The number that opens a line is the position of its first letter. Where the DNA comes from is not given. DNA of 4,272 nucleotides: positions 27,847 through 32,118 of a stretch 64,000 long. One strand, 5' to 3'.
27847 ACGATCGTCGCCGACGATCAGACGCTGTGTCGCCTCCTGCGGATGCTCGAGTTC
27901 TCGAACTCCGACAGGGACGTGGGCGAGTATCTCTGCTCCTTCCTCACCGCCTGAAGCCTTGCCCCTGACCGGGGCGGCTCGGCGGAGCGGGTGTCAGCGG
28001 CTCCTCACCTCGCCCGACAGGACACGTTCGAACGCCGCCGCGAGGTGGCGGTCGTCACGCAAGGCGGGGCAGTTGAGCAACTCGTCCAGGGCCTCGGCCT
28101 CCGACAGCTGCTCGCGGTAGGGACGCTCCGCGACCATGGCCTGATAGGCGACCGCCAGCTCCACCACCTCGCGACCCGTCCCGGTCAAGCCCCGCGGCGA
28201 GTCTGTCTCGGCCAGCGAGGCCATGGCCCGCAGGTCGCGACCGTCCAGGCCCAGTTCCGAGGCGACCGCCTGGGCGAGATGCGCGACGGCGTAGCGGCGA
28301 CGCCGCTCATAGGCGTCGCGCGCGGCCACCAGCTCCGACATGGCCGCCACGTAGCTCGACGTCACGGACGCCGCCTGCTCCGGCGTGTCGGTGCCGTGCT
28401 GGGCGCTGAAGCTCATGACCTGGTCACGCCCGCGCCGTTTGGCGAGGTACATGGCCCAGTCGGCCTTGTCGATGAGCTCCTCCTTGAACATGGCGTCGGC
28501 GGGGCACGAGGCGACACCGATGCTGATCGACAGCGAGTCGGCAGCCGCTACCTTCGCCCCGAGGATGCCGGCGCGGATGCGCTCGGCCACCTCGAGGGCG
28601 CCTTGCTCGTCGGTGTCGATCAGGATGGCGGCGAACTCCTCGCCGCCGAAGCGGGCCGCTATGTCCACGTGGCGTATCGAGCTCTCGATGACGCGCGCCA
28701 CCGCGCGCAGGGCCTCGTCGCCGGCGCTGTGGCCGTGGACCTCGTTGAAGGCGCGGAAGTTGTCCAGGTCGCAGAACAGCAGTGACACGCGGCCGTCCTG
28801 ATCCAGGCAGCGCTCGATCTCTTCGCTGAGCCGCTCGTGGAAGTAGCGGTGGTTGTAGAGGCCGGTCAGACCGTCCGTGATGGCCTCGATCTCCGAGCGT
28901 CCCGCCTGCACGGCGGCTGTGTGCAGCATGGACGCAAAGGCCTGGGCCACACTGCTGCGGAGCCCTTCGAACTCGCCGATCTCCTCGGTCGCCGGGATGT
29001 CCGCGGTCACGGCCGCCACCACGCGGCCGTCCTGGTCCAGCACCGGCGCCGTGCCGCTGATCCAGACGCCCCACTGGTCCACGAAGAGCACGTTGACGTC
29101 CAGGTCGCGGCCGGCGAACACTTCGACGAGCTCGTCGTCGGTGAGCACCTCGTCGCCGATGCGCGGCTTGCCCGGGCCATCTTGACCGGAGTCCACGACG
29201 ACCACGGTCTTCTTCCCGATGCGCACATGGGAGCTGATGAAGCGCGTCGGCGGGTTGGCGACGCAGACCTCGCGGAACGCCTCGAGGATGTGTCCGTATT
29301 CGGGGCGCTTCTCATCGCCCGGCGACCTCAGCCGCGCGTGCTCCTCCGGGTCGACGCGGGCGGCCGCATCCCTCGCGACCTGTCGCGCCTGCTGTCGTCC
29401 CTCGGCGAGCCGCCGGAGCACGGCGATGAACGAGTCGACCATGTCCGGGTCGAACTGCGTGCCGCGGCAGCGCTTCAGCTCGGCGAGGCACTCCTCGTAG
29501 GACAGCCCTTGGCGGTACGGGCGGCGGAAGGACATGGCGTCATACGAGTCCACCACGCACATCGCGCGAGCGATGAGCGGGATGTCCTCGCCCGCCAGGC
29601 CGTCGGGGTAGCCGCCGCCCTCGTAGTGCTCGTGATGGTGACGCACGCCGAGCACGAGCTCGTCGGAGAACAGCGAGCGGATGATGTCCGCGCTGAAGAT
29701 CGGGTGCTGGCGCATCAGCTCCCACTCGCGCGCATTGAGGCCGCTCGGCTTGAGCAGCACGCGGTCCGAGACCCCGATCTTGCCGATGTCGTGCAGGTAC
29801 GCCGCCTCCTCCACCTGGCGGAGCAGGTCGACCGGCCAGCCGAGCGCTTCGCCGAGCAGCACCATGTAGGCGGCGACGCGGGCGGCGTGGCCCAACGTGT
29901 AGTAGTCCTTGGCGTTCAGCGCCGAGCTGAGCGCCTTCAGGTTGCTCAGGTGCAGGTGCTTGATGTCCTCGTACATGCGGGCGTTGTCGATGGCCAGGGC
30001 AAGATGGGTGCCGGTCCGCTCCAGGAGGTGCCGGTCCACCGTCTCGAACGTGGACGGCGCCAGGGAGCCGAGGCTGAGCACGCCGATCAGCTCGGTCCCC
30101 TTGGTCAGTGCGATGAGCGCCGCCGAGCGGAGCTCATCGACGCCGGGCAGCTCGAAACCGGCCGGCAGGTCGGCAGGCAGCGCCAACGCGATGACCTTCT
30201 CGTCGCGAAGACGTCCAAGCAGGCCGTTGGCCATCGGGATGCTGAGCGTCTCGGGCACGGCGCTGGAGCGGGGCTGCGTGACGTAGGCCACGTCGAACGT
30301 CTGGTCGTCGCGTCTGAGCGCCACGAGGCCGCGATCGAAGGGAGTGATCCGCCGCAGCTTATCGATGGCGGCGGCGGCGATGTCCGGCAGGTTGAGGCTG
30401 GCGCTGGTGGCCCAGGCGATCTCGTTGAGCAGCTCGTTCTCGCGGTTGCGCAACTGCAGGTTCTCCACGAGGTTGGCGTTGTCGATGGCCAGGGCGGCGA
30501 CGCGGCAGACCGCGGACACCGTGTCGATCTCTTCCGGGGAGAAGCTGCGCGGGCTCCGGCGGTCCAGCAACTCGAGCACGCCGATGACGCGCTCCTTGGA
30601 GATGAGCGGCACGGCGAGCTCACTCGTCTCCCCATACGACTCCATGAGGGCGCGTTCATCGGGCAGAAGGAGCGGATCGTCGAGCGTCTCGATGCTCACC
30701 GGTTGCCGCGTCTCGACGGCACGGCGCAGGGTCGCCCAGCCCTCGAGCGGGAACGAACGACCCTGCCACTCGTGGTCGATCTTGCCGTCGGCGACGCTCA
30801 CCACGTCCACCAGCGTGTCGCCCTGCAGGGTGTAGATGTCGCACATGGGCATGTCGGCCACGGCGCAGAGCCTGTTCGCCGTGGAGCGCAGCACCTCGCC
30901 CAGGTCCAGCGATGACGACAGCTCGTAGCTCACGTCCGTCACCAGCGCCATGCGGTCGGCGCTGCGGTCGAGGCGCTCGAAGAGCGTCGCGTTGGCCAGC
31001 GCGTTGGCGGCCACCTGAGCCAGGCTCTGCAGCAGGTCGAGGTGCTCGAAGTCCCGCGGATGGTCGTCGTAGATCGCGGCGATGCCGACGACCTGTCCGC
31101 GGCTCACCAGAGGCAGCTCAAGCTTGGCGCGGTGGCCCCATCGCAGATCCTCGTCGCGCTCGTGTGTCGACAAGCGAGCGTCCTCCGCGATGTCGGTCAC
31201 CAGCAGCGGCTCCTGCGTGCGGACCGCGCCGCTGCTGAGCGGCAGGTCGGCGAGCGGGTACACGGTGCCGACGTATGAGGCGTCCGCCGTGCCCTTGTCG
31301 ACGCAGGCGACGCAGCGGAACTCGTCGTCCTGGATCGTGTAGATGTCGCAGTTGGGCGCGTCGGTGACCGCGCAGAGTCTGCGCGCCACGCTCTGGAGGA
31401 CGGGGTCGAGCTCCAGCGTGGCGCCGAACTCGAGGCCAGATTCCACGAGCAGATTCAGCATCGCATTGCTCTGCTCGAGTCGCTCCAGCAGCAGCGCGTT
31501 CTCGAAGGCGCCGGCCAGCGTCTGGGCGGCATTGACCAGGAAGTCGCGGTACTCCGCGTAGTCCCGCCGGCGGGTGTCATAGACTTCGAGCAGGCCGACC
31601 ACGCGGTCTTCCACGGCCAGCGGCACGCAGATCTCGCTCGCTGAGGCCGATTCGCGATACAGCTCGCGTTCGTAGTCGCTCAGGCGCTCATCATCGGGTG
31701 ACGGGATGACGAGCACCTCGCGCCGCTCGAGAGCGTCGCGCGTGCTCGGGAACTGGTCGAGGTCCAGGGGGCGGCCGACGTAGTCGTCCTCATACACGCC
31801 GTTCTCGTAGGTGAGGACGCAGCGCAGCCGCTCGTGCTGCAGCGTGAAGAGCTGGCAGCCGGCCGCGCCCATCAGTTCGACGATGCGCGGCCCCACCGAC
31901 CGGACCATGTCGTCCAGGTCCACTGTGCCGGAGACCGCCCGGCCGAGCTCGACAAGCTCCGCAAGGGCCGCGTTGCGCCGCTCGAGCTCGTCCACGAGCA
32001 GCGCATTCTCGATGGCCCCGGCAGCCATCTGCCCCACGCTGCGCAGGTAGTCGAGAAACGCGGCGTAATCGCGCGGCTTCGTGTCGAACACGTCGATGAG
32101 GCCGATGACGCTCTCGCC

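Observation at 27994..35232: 2412-aa MerR-HTH / 10xGAF / HD-GYP / GGDEF megaprotein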

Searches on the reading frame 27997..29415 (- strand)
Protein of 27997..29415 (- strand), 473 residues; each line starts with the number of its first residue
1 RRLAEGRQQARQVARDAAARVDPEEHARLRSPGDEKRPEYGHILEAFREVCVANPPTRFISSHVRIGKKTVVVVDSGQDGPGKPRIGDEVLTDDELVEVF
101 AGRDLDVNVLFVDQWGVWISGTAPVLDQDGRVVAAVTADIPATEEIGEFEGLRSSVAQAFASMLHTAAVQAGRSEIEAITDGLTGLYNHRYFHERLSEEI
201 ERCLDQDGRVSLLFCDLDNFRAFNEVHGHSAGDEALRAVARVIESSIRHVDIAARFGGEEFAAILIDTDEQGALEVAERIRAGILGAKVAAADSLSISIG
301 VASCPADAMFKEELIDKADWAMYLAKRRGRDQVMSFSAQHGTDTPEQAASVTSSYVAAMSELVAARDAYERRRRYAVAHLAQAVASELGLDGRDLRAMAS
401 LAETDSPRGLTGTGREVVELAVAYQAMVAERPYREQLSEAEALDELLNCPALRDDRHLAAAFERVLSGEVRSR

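Call 47: predict_structure(alignment_id=A1)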
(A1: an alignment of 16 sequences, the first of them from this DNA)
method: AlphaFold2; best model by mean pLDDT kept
length: 473 residues; sequences in the alignment: 16
mean_pLDDT: 75.6   pTM: 0.40
mean pLDDT of the five models: 75.6, 73.8, 73.6, 73.4, 72.3
residues with pLDDT >= 90: 109; 70-90: 228; 50-70: 65; < 50: 71
segments of 3 or more residues with pLDDT < 50: 146-157, 162-188, 339-356, 432-437, 471-473
pLDDT, mean of each block of 10 residues (from residue 1): 80 95 92 92 95 89 89 88 83 82 74 68 92 93 51 44 44 33 39 82 89 92 82 82 83 77 91 93 80 79 86 80 78 73 37 45 64 82 87 81 64 82 76 51 74 74 76 42
secondary structure, 60 per line:
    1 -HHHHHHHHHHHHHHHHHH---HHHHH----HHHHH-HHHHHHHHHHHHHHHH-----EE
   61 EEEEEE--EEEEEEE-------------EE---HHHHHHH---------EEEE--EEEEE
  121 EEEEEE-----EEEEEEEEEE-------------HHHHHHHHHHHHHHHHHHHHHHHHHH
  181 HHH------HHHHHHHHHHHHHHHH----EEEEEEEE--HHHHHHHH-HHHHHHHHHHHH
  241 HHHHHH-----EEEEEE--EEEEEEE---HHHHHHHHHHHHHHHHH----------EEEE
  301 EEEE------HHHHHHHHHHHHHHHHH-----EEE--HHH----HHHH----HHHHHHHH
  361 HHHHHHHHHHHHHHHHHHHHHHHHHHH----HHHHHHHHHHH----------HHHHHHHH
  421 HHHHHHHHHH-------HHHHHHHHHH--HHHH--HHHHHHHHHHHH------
elements in order: H2-19 H23-27 H32-36 H38-53 E59-66 E69-75 H94-100 E110-113 E116-126 E132-141 H155-183 H190-205 E210-217 H220-227 H229-246 E252-257 E260-266 H270-286 E297-304 H311-327 E333-335 H345-348 H353-387 H392-402 H413-430 H438-447 H450-453 H456-467

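Call 53: fold_search(model_id=the predicted structure, library=pdb)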
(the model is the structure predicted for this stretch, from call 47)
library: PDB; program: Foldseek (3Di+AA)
matches with E <= 10: 1225; with E <= 0.001: 104
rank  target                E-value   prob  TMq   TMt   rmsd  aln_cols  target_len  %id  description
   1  5llx_B                4.0e-14  1.00  0.33  0.24  24.2       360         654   20  Bacteriophytochrome activated diguanylyl cyclase from Idiomarina species A28L with GTP bound (released 2017-03-15)
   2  5llw_B                5.0e-14  1.00  0.32  0.23  19.1       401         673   20  Bacteriophytochrome activated diguanylyl cyclase from Idiomarina species A28L (released 2017-03-15)
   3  5llw_A                1.2e-13  1.00  0.33  0.23  20.9       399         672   20  Bacteriophytochrome activated diguanylyl cyclase from Idiomarina species A28L (released 2017-03-15)
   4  6et7_A                1.3e-13  1.00  0.31  0.22  22.9       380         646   21  Activated heterodimer of the bacteriophytochrome regulated diguanylyl cyclase variant - S505V A526V - from Idiomarina  (released 2018-06-13)
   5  5llx_A                1.4e-13  1.00  0.33  0.23  24.2       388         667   20  Bacteriophytochrome activated diguanylyl cyclase from Idiomarina species A28L with GTP bound (released 2017-03-15)
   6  4zmu_B                9.5e-13  1.00  0.33  0.45  16.9       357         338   21  Dcsbis, a diguanylate cyclase from Pseudomonas aeruginosa (released 2016-05-04)
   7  4zmu_A                1.1e-12  1.00  0.34  0.45  16.8       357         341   21  Dcsbis, a diguanylate cyclase from Pseudomonas aeruginosa (released 2016-05-04)
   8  6d9m                  1.3e-12  1.00  0.32  0.46   2.1       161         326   42  T4-Lysozyme fusion to Geobacter GGDEF (released 2019-04-10)
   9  3i5c_B                2.8e-12  1.00  0.30  0.69   8.3       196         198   36  Crystal structure of a fusion protein containing the leucine zipper of GCN4 and the GGDEF domain of WspR from Pseudomo (released 2009-08-18)
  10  6et7_B                2.8e-12  1.00  0.30  0.22  25.4       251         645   24  Activated heterodimer of the bacteriophytochrome regulated diguanylyl cyclase variant - S505V A526V - from Idiomarina  (released 2018-06-13)
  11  3bre_B                5.3e-12  1.00  0.30  0.43   8.3       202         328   37  Crystal Structure of P.aeruginosa PA3702 (released 2008-04-01)
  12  4zvh_A                5.9e-12  1.00  0.31  0.88   1.6       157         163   37  Crystal structure of GGDEF domain of the E. coli DosC - form IV (released 2015-11-11)
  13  4zve                  8.1e-12  1.00  0.31  0.89   1.6       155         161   37  Crystal structure of GGDEF domain of the E. coli DosC - form I (apo-form) (released 2015-11-11)
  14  5euh_A                8.5e-12  1.00  0.31  0.86   2.4       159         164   42  Crystal structure of the c-di-GMP-bound GGDEF domain of P. fluorescens GcbC (released 2015-12-30)
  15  3i5c_A                9.5e-12  1.00  0.30  0.69   7.8       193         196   37  Crystal structure of a fusion protein containing the leucine zipper of GCN4 and the GGDEF domain of WspR from Pseudomo (released 2009-08-18)
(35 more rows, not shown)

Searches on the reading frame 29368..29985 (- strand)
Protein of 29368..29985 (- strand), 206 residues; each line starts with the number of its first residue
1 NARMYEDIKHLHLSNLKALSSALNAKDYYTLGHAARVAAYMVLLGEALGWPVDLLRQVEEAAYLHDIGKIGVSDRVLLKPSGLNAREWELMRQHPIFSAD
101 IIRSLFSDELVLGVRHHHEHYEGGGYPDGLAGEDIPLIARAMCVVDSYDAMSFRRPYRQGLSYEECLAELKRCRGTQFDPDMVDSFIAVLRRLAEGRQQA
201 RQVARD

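Call 16: search_solved_structures(query=window:29368-29985:-, max_evalue=0.001, show_alignments=3)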
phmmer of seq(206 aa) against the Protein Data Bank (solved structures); distinct sequences matched with E-value up to 0.001: 6.
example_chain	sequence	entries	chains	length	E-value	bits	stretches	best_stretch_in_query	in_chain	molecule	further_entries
5z7c_A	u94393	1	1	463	3.5e-38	134.5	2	18-193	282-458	3'3'-cGAMP-specific phosphodiesterase 3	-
4mcw_A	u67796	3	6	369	6.3e-35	123.9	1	1-194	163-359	Metal dependent phosphohydrolase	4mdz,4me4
4r8z_A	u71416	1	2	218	1.1e-26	97.1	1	34-196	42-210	Cyclic di-GMP phosphodiesterase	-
9rbz_A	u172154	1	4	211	2.3e-19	73.1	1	14-192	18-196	HD domain/sensory box protein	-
9rc0_A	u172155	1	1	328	7.4e-19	71.5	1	14-192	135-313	HD domain/sensory box protein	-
3tm8_A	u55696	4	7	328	7.4e-05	25.7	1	12-148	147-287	Uncharacterized protein | Uncharacterized protein Bd1817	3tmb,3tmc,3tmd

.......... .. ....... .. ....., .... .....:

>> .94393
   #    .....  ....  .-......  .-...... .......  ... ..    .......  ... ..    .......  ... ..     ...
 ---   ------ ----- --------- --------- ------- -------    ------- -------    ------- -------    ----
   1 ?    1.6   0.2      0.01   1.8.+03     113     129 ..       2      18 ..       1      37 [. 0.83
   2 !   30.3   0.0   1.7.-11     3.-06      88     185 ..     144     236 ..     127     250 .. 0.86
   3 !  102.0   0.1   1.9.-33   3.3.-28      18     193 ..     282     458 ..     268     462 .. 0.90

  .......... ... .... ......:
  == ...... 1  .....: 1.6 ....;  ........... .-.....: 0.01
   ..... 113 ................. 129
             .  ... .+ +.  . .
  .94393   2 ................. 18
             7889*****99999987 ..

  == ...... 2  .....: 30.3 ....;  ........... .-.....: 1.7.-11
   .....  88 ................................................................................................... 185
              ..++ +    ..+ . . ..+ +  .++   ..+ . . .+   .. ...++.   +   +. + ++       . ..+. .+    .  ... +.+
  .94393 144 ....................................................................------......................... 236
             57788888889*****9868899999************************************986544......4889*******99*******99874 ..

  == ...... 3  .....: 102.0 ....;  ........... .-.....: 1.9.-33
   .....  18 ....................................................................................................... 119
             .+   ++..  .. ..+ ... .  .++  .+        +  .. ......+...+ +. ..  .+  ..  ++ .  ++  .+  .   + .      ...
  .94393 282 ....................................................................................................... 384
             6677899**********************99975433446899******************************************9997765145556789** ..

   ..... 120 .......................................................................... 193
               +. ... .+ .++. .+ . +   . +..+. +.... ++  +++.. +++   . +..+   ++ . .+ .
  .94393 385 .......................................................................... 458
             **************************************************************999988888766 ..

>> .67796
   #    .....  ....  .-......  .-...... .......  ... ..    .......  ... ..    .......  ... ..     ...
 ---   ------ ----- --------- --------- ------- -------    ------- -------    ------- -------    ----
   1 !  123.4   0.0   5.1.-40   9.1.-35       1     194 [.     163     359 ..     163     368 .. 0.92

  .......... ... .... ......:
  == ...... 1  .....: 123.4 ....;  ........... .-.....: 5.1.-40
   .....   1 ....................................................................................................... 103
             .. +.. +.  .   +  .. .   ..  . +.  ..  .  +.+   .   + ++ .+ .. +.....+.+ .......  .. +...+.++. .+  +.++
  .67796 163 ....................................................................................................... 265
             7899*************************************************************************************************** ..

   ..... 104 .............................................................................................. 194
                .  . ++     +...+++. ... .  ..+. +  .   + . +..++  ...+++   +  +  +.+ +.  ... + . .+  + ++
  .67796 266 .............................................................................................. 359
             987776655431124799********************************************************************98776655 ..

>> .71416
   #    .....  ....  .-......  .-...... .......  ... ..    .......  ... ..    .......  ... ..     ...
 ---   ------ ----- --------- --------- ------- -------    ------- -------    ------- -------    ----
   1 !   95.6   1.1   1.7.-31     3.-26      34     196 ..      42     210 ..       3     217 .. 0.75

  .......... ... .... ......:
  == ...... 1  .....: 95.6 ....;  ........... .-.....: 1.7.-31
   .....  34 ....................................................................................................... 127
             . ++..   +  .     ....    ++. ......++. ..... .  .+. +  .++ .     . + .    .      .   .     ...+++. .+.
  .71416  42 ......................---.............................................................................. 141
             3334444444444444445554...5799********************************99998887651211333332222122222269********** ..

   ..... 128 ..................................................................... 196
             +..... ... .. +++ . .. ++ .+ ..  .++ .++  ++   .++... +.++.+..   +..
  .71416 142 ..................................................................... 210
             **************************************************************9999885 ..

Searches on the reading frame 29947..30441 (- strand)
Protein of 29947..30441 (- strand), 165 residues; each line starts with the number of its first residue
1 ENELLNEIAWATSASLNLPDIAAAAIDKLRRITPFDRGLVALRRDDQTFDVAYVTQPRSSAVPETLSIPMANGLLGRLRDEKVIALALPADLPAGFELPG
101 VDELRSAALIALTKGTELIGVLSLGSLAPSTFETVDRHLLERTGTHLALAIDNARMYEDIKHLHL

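Call 69: search_protein_families(library=pfam, proteins=[window:29947-30441:-], max_evalue=0.01)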
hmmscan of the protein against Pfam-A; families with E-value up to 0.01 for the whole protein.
window:29947-30441:- (165 aa): 3 families
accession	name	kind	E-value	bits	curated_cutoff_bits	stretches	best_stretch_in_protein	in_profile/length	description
PF13185.12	GAF_2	-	7.9e-10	39.5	28.6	1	16-152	2-136/136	GAF domain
PF13492.12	GAF_3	-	2.1e-09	38.3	27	1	18-153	2-129/129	GAF domain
PF01590.32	GAF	-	1.2e-06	29.5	22.4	1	18-151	2-133/133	GAF domain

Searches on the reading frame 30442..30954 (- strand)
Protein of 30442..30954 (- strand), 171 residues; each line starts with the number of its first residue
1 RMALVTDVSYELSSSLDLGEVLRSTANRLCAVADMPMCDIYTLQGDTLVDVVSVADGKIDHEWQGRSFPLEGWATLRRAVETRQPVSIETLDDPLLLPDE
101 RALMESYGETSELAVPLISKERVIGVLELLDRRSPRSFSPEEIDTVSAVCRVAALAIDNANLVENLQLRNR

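Call 69: search_protein_families(library=pfam, proteins=[window:30442-30954:-], max_evalue=0.01)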
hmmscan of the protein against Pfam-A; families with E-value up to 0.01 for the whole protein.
window:30442-30954:- (171 aa): 3 families
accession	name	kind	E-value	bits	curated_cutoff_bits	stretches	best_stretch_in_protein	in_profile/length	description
PF01590.32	GAF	-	8e-16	59.2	22.4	1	17-157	1-133/133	GAF domain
PF13185.12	GAF_2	-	4.9e-13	49.9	28.6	1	16-158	2-136/136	GAF domain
PF13492.12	GAF_3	-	2e-12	48.1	27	1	17-159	1-129/129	GAF domain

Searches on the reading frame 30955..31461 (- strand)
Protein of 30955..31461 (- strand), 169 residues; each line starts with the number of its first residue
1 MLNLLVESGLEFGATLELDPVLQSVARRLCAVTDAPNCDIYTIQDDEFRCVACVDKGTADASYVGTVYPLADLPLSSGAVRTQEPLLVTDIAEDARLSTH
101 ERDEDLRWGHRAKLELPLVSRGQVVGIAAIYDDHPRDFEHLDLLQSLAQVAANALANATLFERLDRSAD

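Call 69: search_protein_families(library=pfam, proteins=[window:30955-31461:-], max_evalue=0.01)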
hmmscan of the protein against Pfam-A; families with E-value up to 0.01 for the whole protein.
window:30955-31461:- (169 aa): 3 families
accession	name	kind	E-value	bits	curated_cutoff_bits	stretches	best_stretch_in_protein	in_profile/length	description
PF01590.32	GAF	-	5.3e-13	50.1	22.4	1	18-155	2-133/133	GAF domain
PF13185.12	GAF_2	-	2.1e-12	47.8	28.6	1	17-155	3-135/136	GAF domain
PF13492.12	GAF_3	-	4.7e-08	33.9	27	1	18-157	2-129/129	GAF domain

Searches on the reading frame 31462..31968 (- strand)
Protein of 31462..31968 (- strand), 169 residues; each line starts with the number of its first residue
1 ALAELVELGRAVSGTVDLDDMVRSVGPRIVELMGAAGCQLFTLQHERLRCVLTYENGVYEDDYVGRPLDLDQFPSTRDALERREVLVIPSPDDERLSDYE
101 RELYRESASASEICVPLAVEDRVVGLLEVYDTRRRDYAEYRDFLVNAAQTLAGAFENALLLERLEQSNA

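Call 69: search_protein_families(library=pfam, proteins=[window:31462-31968:-], max_evalue=0.01)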
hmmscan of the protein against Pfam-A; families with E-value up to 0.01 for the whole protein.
window:31462-31968:- (169 aa): 3 families
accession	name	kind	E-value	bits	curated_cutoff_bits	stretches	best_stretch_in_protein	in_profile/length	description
PF01590.32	GAF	-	3.4e-11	44.3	22.4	1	18-159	2-133/133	GAF domain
PF13185.12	GAF_2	-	4.5e-11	43.5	28.6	1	16-155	2-135/136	GAF domain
PF13492.12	GAF_3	-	1.6e-07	32.2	27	1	17-157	1-129/129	GAF domain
